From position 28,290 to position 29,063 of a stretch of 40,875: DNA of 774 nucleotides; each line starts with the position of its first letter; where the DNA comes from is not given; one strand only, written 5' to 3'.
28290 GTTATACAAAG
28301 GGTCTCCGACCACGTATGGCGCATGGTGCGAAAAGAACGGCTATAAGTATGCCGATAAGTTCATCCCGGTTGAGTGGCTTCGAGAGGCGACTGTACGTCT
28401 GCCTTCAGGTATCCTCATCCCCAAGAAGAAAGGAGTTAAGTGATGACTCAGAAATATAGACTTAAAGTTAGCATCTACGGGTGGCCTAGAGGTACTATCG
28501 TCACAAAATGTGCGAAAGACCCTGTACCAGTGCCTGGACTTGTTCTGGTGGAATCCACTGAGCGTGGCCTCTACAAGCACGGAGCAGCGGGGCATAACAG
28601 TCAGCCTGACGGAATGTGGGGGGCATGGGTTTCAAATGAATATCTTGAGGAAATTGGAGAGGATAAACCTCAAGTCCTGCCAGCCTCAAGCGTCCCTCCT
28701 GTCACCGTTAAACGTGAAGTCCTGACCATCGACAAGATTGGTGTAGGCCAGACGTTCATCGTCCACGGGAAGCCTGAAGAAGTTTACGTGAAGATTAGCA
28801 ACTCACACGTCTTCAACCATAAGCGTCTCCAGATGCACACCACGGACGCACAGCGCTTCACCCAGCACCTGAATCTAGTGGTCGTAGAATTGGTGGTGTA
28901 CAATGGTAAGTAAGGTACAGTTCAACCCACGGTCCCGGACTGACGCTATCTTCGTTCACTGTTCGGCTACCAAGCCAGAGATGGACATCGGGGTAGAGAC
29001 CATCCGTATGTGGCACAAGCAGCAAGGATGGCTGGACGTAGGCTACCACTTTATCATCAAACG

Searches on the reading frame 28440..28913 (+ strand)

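Call 42: search_protein_families(library=phrogs, proteins=[window:28440-28913:+], max_evalue=0.00001)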
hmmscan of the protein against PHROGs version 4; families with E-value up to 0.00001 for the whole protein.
window:28440-28913:+ (157 aa): 2 families
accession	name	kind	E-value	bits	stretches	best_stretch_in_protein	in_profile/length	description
phrog_16385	-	unknown function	4.1e-93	310.9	1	2-157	1-157/157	-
phrog_15211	-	unknown function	5.5e-40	136.2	1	88-157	5-74/74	-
